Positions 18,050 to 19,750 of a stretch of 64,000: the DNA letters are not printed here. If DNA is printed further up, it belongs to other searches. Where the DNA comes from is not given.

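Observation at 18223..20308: Sulfatase-fold/TPR fusion paralogs in which the formylglycine motif C-x-P-x-R is replaced by T-L-P-S-H (also 1..1757)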

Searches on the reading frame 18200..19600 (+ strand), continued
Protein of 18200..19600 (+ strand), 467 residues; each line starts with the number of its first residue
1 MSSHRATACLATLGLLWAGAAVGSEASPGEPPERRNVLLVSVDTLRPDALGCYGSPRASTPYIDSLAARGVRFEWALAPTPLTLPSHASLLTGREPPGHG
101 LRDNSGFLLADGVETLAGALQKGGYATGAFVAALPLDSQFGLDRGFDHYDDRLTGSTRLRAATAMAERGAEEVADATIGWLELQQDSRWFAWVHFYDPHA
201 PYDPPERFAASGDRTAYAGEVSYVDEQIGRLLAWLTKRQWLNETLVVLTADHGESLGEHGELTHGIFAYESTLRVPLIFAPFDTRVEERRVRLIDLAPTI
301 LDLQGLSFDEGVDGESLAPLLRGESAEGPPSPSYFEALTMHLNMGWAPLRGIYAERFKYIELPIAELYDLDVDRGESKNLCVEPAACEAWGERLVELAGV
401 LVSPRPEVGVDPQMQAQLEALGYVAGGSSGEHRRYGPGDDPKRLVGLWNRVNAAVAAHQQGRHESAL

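Call 51: search_protein_families(library=pfam, proteins=[L025:2665-4284:+, L008:5492-6307:+, L024:952-5427:+, L043:2612-4567:-, L064:6745-7839:+, L036:3496-7791:+, L041:6254-7273:+, L039:647-4015:+, L013:14726-15889:+], max_evalue=0.0001)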
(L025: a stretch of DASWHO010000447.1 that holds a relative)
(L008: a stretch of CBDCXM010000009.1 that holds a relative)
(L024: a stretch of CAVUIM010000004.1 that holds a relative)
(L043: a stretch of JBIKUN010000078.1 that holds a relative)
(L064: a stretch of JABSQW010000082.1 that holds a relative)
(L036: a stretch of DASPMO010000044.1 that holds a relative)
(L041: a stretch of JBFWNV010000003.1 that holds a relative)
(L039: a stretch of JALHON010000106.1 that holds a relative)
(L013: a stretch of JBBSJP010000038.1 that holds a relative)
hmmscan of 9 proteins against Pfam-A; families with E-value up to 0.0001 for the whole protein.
L025:2665-4284:+ (540 aa): 0 families

L008:5492-6307:+ (272 aa): 0 families

L024:952-5427:+ (1492 aa): 1 family
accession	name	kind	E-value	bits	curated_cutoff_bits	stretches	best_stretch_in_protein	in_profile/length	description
PF01663.27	Phosphodiest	-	8.3e-34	118.1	23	2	1154-1360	157-327/342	Type I phosphodiesterase / nucleotide pyrophosphatase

L043:2612-4567:- (652 aa): 0 families

L064:6745-7839:+ (365 aa): 3 families
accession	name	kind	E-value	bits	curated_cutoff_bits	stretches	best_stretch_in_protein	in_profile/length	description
PF13561.12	adh_short_C2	-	1.3e-54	185.7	27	1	121-361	6-234/236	Enoyl-(Acyl carrier protein) reductase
PF00106.31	adh_short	-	3.4e-48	164.2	26.6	1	112-301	1-189/195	short chain dehydrogenase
PF08659.16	KR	-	5.1e-10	40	22.6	1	115-276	4-164/180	KR domain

L036:3496-7791:+ (1432 aa): 0 families

L041:6254-7273:+ (340 aa): 0 families

L039:647-4015:+ (1123 aa): 6 families
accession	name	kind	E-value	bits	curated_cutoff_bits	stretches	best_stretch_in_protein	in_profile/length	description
PF07719.23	TPR_2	-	4.7e-12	45.5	27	0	1002-1031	5-34/34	Tetratricopeptide repeat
PF14559.12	TPR_19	-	1.5e-10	41.7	25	0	876-919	16-59/68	Tetratricopeptide repeat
PF13431.12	TPR_17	-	3.1e-06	27.5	24.4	0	875-904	3-32/34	Tetratricopeptide repeat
PF00515.34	TPR_1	-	6.2e-06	26.2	27.8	0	1004-1029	7-32/34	Tetratricopeptide repeat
PF13414.12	TPR_11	-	7.9e-06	25.9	26.8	0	870-899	13-42/42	TPR repeat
PF13371.12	TPR_9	-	1.1e-05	25.8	35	0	939-995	4-60/73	Tetratricopeptide repeat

L013:14726-15889:+ (388 aa): 2 families
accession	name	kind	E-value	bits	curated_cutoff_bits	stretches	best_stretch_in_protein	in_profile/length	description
PF00005.33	ABC_tran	-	2.8e-28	99.7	25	1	109-246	1-137/137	ABC transporter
PF13304.12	AAA_21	-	2.4e-12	48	27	1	207-275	227-298/304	AAA domain, putative AbiEii toxin, Type IV TA system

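Call 53: search_protein_families(library=pfam, proteins=[L045:3918-6230:+, L045:1702-4266:+, L045:11609-13636:+, L013:6402-7466:+, L008:6378-7430:+, L033:5632-6306:+, L034:6270-7514:+, L018:11241-13685:-, L037:5467-7452:+], max_evalue=0.001)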
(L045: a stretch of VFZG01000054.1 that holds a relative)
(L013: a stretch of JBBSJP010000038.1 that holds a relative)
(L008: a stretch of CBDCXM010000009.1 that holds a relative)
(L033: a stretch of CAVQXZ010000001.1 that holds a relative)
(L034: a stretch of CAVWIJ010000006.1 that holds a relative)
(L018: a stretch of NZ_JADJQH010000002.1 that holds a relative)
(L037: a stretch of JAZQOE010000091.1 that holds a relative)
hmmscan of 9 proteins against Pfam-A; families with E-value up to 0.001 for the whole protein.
L045:3918-6230:+ (771 aa): 1 family
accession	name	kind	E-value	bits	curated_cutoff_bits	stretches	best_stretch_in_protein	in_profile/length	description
PF01663.27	Phosphodiest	-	2.9e-32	113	23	2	155-285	1-110/342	Type I phosphodiesterase / nucleotide pyrophosphatase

L045:1702-4266:+ (855 aa): 1 family
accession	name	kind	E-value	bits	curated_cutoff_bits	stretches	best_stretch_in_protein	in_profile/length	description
PF01663.27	Phosphodiest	-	1.8e-27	97.3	23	2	235-311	2-77/342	Type I phosphodiesterase / nucleotide pyrophosphatase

L045:11609-13636:+ (676 aa): 9 families
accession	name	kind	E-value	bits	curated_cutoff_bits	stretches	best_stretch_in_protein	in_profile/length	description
PF14559.12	TPR_19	-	2.9e-11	43.9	25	1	495-558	3-66/68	Tetratricopeptide repeat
PF07719.23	TPR_2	-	3.7e-11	42.7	27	0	440-471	3-34/34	Tetratricopeptide repeat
PF13432.12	TPR_16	-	1.6e-06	28.9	32.7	1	488-551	2-65/65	Tetratricopeptide repeat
PF13371.12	TPR_9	-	2.5e-06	27.8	35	1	491-551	3-63/73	Tetratricopeptide repeat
PF13428.12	TPR_14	-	5.6e-06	27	23.5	0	440-475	3-38/44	Tetratricopeptide repeat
PF13414.12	TPR_11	-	1.3e-05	25.2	26.8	0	418-447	8-37/42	TPR repeat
PF00515.34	TPR_1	-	1.6e-05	25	27.8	0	557-583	7-33/34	Tetratricopeptide repeat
PF13424.12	TPR_12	-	0.00051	20.6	30.1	0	521-581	7-75/77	Tetratricopeptide repeat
PF13431.12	TPR_17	-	0.00077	20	24.4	0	428-458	3-33/34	Tetratricopeptide repeat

L013:6402-7466:+ (355 aa): 1 family
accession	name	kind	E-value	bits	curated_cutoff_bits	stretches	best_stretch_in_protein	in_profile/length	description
PF22544.2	HYDIN_VesB_CFA65-like_Ig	-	7e-05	23.4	25.5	0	49-121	19-94/100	HYDIN/CFA65/VesB-like, Ig-like domain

L008:6378-7430:+ (351 aa): 1 family
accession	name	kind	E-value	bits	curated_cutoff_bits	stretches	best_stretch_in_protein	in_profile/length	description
PF07610.17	DUF1573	-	0.00027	21.3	26.1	1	39-123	2-86/98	Protein of unknown function (DUF1573)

L033:5632-6306:+ (225 aa): 0 families

L034:6270-7514:+ (415 aa): 1 family
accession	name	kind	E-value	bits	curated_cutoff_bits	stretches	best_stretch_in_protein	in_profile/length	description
PF07610.17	DUF1573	-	0.00074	19.9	26.1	0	90-165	9-84/98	Protein of unknown function (DUF1573)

L018:11241-13685:- (815 aa): 1 family
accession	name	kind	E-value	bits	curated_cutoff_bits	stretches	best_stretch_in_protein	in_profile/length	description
PF01663.27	Phosphodiest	-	2.1e-35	123.4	23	2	208-345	1-117/342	Type I phosphodiesterase / nucleotide pyrophosphatase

L037:5467-7452:+ (662 aa): 2 families
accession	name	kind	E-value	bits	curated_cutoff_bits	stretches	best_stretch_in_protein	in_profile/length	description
PF01663.27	Phosphodiest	-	5.4e-29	102.3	23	2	379-587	157-323/342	Type I phosphodiesterase / nucleotide pyrophosphatase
PF10518.14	TAT_signal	-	1.8e-05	24.9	22.7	1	5-24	2-21/21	TAT (twin-arginine translocation) pathway signal sequence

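Call 62: search_protein_families(library=ncbifam, proteins=[L045:3918-6230:+, L045:1702-4266:+, L018:11241-13685:-, L037:5467-7452:+, L013:6402-7466:+, L033:5632-6306:+, L045:11609-13636:+], max_evalue=0.00001)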
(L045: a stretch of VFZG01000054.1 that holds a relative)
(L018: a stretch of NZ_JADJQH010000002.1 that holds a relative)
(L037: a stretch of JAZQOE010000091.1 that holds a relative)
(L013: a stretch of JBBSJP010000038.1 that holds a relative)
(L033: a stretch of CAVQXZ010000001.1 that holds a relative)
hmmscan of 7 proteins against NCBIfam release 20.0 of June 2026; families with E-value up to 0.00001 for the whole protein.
L045:3918-6230:+ (771 aa): 0 families

L045:1702-4266:+ (855 aa): 0 families

L018:11241-13685:- (815 aa): 0 families

L037:5467-7452:+ (662 aa): 0 families

L013:6402-7466:+ (355 aa): 0 families

L033:5632-6306:+ (225 aa): 0 families

L045:11609-13636:+ (676 aa): 4 families
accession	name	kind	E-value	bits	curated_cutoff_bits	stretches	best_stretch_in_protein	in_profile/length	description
NF040959.1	MamA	equivalog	4.1e-12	46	200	1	501-592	89-180/204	magnetosome protein MamA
TIGR03939.1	PGA_TPR_OMP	equivalog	7.8e-10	37.6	366.65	1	478-603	81-206/800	poly-beta-1,6 N-acetyl-D-glucosamine export porin PgaA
TIGR02917.1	PEP_TPR_lipo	equivalog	7e-07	27.5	312.2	0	487-660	707-872/899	XrtA/PEP-CTERM system TPR-repeat protein PrsT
TIGR02521.1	type_IV_pilW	equivalog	2.2e-06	27.4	154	0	514-664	28-174/234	type IV pilus biogenesis/stability protein PilW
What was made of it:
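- Tried and rejected: NCBIfam gave no names for the neighbouring PF01663 genes or the small conserved neighbour genes (call 62).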

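Call 64: find_encoding_contigs(protein=P0003, flank=10000, max_places=2)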
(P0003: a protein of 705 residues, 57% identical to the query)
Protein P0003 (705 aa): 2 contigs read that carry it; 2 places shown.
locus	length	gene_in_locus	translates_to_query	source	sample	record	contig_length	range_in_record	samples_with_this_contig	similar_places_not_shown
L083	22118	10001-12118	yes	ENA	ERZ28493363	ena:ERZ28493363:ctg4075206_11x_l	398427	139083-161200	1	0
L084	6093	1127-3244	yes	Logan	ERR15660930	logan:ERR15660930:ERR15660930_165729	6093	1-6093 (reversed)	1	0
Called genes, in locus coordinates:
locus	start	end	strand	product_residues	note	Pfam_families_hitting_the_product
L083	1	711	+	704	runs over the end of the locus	-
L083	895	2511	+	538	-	PF01839:FG-GAP (faint), PF13517:FG-GAP_3, PF07593:UnbV_ASPIC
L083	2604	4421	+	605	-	PF01839:FG-GAP (faint), PF13517:FG-GAP_3, PF07593:UnbV_ASPIC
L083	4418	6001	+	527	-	PF23914:TPR_CcmH_CycH (weak), PF13432:TPR_16, PF07719:TPR_2 (weak), PF13432:TPR_16 (weak), PF13371:TPR_9 (weak), PF13414:TPR_11, PF13432:TPR_16, PF14559:TPR_19, +13 more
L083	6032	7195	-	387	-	-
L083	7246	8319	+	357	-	PF12895:ANAPC3 (faint), PF13424:TPR_12 (faint), PF13174:TPR_6 (faint), PF03704:BTAD (weak), PF13432:TPR_16, PF14559:TPR_19 (weak), PF23914:TPR_CcmH_CycH (weak), PF13428:TPR_14 (weak), +7 more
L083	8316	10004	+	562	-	PF01839:FG-GAP (faint), PF13517:FG-GAP_3, PF07593:UnbV_ASPIC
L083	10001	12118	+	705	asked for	PF00884:Sulfatase, PF01663:Phosphodiest, PF16347:SGSH_C, PF13432:TPR_16 (weak), PF13414:TPR_11, PF13432:TPR_16, PF00515:TPR_1 (weak), PF07719:TPR_2 (weak), +8 more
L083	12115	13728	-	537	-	PF07721:TPR_4 (faint), PF07719:TPR_2 (faint), PF13371:TPR_9 (faint), PF14559:TPR_19 (weak), PF00515:TPR_1 (weak), PF13424:TPR_12 (weak), PF13432:TPR_16, PF14559:TPR_19, +11 more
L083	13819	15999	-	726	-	PF13428:TPR_14 (faint), PF00884:Sulfatase, PF01663:Phosphodiest, PF07719:TPR_2 (faint), PF16347:SGSH_C, PF00515:TPR_1 (faint), PF13432:TPR_16, PF13432:TPR_16 (weak), +7 more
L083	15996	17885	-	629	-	PF00884:Sulfatase, PF01663:Phosphodiest (faint), PF16347:SGSH_C (faint), PF13428:TPR_14 (faint), PF12895:ANAPC3 (faint), PF13432:TPR_16 (weak), PF14559:TPR_19 (weak), PF07719:TPR_2 (weak), +9 more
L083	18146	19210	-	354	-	PF13174:TPR_6 (faint), PF13620:CarboxypepD_reg, PF13424:TPR_12 (faint), PF13432:TPR_16 (faint), PF07719:TPR_2 (faint), PF14559:TPR_19, PF13371:TPR_9 (weak), PF13414:TPR_11 (weak), +4 more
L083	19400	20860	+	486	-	PF11376:DUF3179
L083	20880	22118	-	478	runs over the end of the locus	-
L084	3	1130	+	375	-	?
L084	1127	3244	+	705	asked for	PF00884:Sulfatase, PF01663:Phosphodiest, PF16347:SGSH_C, PF13432:TPR_16 (weak), PF13414:TPR_11, PF13432:TPR_16, PF00515:TPR_1 (weak), PF07719:TPR_2 (weak), +8 more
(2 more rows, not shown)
